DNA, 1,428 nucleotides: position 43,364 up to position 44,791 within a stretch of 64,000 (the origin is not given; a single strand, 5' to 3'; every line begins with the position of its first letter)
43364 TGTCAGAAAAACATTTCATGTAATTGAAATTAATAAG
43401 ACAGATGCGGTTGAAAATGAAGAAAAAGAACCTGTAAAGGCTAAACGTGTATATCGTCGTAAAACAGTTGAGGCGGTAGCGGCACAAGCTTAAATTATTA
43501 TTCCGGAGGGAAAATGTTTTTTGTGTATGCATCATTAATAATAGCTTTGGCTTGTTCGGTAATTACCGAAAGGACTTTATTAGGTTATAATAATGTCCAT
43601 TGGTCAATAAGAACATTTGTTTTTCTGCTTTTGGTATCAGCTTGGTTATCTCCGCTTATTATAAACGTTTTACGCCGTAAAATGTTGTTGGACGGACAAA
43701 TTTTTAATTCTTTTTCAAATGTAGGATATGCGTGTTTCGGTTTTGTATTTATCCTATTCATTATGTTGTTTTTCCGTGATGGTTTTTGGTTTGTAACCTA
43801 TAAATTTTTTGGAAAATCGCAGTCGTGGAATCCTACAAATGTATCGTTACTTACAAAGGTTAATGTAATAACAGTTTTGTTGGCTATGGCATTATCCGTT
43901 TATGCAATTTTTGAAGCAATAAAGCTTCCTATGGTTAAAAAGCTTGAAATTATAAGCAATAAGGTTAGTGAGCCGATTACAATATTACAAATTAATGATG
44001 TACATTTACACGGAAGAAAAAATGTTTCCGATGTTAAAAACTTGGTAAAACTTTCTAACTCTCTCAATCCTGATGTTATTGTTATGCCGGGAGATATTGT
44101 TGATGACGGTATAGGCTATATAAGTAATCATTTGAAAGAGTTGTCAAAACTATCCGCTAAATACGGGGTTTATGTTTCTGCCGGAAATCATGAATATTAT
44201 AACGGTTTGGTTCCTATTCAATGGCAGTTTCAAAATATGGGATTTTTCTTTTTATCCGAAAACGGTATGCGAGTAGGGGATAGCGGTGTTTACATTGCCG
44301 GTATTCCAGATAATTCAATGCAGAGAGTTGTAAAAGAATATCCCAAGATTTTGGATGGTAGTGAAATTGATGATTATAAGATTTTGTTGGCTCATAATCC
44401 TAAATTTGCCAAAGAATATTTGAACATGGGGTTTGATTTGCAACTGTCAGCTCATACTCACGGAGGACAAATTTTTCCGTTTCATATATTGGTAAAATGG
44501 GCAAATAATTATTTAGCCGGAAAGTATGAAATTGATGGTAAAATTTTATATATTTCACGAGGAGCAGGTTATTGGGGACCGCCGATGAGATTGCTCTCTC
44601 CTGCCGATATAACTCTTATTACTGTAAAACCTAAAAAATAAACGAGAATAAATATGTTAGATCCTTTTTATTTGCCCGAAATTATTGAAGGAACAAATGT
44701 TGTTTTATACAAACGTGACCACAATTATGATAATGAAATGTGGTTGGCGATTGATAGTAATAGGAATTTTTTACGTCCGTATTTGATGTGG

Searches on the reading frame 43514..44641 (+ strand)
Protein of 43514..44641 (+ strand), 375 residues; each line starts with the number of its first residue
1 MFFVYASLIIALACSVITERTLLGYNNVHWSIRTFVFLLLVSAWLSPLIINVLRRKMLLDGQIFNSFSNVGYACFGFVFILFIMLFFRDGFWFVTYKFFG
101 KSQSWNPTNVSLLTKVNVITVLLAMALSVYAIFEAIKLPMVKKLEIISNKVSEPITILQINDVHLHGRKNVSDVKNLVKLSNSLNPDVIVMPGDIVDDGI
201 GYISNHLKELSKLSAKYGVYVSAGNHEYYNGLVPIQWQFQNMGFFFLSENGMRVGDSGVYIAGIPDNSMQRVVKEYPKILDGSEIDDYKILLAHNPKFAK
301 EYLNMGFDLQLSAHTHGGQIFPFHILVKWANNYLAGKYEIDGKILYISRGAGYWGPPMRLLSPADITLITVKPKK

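Call 67: search_protein_families(library=pfam, proteins=[window:43514-44641:+], max_evalue=0.0001)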
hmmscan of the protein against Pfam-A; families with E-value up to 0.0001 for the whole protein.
window:43514-44641:+ (375 aa): 1 family
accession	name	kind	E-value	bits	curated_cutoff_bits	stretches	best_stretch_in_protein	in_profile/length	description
PF00149.33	Metallophos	-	3.7e-13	50.8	21.5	1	156-317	2-190/191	Calcineurin-like phosphoesterase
